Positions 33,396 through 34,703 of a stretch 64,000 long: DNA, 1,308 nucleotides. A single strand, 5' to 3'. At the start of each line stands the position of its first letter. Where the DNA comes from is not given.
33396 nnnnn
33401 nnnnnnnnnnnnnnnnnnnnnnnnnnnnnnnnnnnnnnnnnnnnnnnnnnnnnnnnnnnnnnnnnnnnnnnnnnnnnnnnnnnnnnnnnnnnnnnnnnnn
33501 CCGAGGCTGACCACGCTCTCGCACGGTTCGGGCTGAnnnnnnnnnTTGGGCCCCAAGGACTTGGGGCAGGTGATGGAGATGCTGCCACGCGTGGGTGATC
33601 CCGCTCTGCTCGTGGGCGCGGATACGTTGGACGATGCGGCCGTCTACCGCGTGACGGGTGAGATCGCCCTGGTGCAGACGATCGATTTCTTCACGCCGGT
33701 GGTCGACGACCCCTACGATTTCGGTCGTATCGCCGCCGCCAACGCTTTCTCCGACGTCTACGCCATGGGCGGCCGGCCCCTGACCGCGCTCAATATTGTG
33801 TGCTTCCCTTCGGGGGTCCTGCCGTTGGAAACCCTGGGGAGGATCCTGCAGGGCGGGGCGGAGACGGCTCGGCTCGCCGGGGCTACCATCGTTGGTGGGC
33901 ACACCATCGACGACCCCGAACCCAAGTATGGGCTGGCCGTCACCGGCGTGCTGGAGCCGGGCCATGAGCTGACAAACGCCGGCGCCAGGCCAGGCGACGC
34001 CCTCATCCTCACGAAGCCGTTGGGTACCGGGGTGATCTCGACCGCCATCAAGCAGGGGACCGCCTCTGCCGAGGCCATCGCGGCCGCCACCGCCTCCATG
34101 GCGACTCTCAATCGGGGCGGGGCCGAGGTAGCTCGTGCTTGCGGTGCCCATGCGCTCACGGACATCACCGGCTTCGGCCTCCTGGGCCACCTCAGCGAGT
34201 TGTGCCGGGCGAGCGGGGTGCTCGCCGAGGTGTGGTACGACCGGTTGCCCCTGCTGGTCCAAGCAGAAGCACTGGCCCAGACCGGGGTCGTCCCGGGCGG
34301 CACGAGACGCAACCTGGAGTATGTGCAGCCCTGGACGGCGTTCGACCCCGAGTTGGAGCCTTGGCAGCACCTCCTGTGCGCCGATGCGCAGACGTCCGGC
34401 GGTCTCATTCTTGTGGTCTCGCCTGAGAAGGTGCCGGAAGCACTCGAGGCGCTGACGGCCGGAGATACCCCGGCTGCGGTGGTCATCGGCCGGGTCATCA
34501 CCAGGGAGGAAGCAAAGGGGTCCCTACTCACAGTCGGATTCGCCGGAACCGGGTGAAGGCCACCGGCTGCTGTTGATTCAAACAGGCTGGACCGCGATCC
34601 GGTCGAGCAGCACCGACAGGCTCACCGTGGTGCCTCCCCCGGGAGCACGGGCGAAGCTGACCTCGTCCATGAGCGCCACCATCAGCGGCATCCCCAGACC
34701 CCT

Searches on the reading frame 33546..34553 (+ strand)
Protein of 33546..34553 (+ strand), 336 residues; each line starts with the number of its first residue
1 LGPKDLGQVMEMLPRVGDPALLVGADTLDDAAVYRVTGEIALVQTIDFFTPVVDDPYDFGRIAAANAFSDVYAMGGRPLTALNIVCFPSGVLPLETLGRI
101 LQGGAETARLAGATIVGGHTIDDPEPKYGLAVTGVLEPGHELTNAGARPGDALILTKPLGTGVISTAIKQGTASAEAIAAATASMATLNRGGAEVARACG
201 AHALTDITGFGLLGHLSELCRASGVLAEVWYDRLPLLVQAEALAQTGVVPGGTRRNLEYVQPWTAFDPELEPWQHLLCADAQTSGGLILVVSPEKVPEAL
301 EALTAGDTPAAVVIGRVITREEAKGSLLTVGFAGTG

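Call 14: search_protein_families(library=ncbifam, proteins=[window:33546-34553:+], max_evalue=0.00001)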
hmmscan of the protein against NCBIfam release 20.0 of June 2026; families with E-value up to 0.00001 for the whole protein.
window:33546-34553:+ (336 aa): 10 families
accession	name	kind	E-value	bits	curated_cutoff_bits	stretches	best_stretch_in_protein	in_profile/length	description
TIGR00476.1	selD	equivalog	5.6e-111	370.7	125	1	2-295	16-310/311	selenide, water dikinase SelD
NF002098.0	PRK00943.1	equivalog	7.1e-105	350.7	299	1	12-323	33-340/347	selenide, water dikinase SelD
NF010705.0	PRK14105.1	equivalog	6.2e-50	170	291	1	29-245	48-279/345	selenide, water dikinase SelD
TIGR04369.1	fusion_not_SelD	hypoth_equivalog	1.2e-34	119.5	700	1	28-249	383-625/701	oxidoreductase/SelD-related fusion protein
TIGR01379.1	thiL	equivalog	4.6e-27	94.8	184.15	1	26-245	22-247/320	thiamine-phosphate kinase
NF004351.0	PRK05731.1-4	equivalog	3.3e-23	82.3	324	1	42-236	58-249/321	thiamine-phosphate kinase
TIGR03267.1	methan_mark_2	hypoth_equivalog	3.8e-16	59.1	365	1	25-236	41-248/323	methanogenesis marker 2 protein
TIGR02124.1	hypE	equivalog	1.9e-14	53.4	251.6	1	26-244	31-253/332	hydrogenase expression/formation protein HypE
TIGR04049.1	AIR_rel_sll0787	hypoth_equivalog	5.7e-12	45.3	321.3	1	28-235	43-242/318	sll0787 family AIR synthase-like protein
NF004353.0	PRK05731.2-2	equivalog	7.2e-09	35.2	301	1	32-244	23-235/311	thiamine-phosphate kinase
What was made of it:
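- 33489..34556 (+): Context: selD (selenide, water dikinase) with an in-frame TGA (Sec) at 33534-33536. Shine-Dalgarno GGAGG at 33475-33479. TIGR00476 match at E = 5.6e-111 (call 14).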

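Call 22: find_homologous_proteins(query=window:33546-34553:+, max_evalue=1e-60)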
Query window:33546-34553:+ (336 aa): 7987 proteins with E <= 1e-60 among 8000 candidates; the best 120 are listed.
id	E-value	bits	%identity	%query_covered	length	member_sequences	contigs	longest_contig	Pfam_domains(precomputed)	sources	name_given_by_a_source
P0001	2.1e-206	703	100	97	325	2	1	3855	PF00586.30,PF02769.28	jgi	-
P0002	1.8e-175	601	83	98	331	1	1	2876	PF00586.30,PF02769.28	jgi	-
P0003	2.1e-174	598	85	96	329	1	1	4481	PF00586.30,PF02769.28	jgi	jgi:selenide, water dikinase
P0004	1.1e-172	592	83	97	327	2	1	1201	PF00586.30,PF02769.28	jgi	jgi:selenide,water dikinase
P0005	2.7e-171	587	82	97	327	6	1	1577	PF00586.30,PF02769.28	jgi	-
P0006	8.6e-171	586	85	96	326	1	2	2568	PF00586.30,PF02769.28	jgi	jgi:selenide,water dikinase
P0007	5.3e-169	580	83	97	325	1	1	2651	PF00586.30,PF02769.28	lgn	-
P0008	3.8e-168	577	81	97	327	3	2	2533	PF00586.30,PF02769.28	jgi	jgi:selenide, water dikinase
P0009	5.5e-168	577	81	97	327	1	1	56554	PF00586.30,PF02769.28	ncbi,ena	-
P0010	2.2e-166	571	81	96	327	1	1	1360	PF00586.30,PF02769.28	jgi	jgi:selenide,water dikinase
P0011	2.6e-162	558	89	84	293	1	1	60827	PF00586.30,PF02769.28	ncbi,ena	-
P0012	1.2e-159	549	79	96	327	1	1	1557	PF00586.30,PF02769.28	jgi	jgi:selenide,water dikinase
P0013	3.3e-159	548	80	95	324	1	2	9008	PF00586.30,PF02769.28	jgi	jgi:selenide,water dikinase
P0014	3.6e-159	548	80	92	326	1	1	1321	PF00586.30,PF02769.28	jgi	jgi:selenide,water dikinase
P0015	5.7e-159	547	78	97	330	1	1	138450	PF00586.30,PF02769.28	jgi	jgi:selenide, water dikinase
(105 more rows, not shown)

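Call 23: find_encoding_contigs(protein=P0011, flank=4000, max_places=3)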
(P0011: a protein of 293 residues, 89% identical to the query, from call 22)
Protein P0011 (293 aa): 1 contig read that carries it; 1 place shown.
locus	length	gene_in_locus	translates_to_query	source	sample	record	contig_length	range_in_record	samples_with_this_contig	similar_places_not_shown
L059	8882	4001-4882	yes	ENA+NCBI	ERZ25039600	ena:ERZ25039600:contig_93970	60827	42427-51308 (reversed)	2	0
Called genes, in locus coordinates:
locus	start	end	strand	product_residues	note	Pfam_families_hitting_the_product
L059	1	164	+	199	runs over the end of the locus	PF02525:Flavodoxin_2, PF03358:FMN_red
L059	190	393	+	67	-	-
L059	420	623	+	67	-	PF04024:PspC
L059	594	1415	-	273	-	PF00005:ABC_tran, PF02463:SMC_N (faint), PF13304:AAA_21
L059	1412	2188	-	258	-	PF02361:CbiQ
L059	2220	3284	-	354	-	PF01891:CbiM, PF13190:PDGLE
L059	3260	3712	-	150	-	PF01475:FUR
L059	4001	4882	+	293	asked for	PF00586:AIRS, PF02769:AIRS_C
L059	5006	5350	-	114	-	PF13581:HATPase_c_2, PF02518:HATPase_c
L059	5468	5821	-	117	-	PF01740:STAS, PF13466:STAS_2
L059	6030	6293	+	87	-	-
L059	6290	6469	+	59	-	-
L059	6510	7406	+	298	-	PF00072:Response_reg, PF00486:Trans_reg_C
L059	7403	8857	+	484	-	PF00672:HAMP, PF00512:HisKA, PF02518:HATPase_c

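Call 24: find_encoding_contigs(protein=P0009, flank=4000, max_places=3)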
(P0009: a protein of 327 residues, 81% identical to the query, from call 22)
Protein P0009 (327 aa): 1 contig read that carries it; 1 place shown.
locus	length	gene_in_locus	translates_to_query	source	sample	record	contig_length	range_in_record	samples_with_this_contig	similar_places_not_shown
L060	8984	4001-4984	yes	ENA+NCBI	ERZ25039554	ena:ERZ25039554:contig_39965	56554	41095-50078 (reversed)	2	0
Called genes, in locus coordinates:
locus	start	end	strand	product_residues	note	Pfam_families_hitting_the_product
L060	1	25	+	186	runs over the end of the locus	PF03358:FMN_red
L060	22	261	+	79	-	-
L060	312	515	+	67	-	PF04024:PspC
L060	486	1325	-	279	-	PF00005:ABC_tran, PF02463:SMC_N (faint), PF13304:AAA_21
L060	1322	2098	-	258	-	PF02361:CbiQ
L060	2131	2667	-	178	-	PF13190:PDGLE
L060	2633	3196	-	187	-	PF01891:CbiM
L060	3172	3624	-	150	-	PF01475:FUR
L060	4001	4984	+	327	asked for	PF00586:AIRS, PF02769:AIRS_C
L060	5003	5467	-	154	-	PF13581:HATPase_c_2, PF02518:HATPase_c (weak)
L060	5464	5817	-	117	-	PF01740:STAS, PF13466:STAS_2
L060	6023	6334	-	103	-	PF01522:Polysacc_deac_1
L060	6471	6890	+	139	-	-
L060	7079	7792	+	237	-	PF00072:Response_reg, PF00486:Trans_reg_C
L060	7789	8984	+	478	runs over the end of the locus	PF00672:HAMP, PF26769:HAMP_PhoQ (faint), PF00512:HisKA, PF02518:HATPase_c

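Call 25: find_encoding_contigs(protein=P0001, flank=4000, max_places=3)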
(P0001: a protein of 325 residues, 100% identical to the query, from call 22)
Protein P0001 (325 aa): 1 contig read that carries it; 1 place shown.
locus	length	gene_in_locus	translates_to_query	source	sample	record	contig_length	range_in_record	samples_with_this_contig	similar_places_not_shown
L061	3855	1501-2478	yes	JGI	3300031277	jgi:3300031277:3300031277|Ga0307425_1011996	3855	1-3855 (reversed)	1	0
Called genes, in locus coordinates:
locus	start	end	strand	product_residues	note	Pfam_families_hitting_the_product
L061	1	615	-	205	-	?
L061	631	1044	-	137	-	PF01475:FUR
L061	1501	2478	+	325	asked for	PF00586:AIRS, PF02769:AIRS_C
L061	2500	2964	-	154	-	PF13581:HATPase_c_2, PF02518:HATPase_c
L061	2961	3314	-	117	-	PF01740:STAS, PF13466:STAS_2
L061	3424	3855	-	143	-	?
